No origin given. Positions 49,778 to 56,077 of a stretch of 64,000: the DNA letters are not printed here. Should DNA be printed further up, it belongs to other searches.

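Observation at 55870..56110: Phase-variation-like switch: triplicated start unit with C9/C9/C10 tracts controlling the frame of the giant gene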

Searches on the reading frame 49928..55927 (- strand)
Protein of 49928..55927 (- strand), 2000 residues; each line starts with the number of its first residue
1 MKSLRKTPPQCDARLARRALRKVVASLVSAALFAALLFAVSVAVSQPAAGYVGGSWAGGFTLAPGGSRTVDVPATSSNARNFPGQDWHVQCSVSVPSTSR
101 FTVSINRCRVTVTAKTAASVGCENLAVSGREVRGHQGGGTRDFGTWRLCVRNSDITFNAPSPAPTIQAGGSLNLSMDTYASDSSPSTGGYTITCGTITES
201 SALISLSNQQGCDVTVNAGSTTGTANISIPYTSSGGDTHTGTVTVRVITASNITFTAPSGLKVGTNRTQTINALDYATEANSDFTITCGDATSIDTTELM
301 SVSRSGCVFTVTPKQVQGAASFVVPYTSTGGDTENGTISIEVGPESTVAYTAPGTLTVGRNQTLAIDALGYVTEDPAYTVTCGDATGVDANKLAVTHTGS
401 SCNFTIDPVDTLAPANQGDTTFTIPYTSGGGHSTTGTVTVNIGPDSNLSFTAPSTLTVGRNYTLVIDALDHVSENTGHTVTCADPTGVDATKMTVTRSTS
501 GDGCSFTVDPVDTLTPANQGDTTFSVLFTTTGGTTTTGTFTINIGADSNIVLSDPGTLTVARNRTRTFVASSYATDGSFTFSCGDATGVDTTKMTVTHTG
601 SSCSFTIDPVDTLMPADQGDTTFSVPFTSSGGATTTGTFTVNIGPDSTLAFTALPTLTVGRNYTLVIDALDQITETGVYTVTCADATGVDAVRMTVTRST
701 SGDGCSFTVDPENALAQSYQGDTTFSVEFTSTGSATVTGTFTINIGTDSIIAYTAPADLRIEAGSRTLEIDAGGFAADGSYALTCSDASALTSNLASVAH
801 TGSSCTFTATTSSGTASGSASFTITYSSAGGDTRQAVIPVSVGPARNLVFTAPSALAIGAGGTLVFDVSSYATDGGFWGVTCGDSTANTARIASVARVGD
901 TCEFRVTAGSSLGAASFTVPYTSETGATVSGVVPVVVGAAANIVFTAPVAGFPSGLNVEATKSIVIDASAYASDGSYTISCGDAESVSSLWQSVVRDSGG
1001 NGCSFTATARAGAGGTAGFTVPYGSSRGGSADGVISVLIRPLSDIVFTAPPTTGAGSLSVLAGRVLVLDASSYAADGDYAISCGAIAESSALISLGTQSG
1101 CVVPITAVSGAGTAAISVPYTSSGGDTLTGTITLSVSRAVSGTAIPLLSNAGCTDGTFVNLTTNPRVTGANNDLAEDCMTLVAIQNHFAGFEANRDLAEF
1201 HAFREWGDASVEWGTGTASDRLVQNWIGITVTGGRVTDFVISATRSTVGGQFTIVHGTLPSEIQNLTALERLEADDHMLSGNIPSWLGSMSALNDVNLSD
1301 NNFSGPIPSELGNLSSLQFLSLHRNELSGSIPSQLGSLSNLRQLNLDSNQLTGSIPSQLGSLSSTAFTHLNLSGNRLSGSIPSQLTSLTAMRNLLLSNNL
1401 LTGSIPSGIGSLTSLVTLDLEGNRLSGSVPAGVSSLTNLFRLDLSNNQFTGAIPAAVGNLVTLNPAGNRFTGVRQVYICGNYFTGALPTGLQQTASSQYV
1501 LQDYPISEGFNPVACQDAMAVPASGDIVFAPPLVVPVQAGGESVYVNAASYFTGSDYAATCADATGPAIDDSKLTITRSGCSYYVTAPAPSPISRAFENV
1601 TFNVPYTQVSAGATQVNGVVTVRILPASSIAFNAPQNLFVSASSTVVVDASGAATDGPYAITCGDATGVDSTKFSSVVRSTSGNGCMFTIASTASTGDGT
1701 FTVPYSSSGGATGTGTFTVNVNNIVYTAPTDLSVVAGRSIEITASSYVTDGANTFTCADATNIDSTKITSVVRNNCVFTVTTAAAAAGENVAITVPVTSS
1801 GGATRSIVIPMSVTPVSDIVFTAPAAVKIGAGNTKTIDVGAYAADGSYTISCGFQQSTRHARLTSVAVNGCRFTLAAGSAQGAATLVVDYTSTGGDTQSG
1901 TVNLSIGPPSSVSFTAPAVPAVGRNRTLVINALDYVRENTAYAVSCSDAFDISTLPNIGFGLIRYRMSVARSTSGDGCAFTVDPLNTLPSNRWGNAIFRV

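Call 16: search_protein_families(library=pfam, proteins=[window:49928-55927:-], max_evalue=0.01)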
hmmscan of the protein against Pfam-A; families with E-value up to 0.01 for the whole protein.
window:49928-55927:- (2000 aa): 5 families
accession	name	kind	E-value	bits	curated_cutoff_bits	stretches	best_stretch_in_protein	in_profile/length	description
PF00560.39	LRR_1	-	5.5e-22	73.6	20.6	0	1340-1362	1-23/23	Leucine Rich Repeat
PF23598.1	LRR_14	-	1.7e-17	63.7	40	2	1258-1353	61-153/353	Leucine-rich repeat region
PF12799.13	LRR_4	-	6.8e-12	45.7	27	2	1316-1352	2-37/44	Leucine Rich repeats (2 copies)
PF13855.12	LRR_8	-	1.3e-11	44.5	27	5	1391-1449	3-61/61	Leucine rich repeat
PF16168.11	AIDA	-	0.0039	17.7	27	0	533-563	2-32/63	Adhesin of bacterial autotransporter system, probable stalk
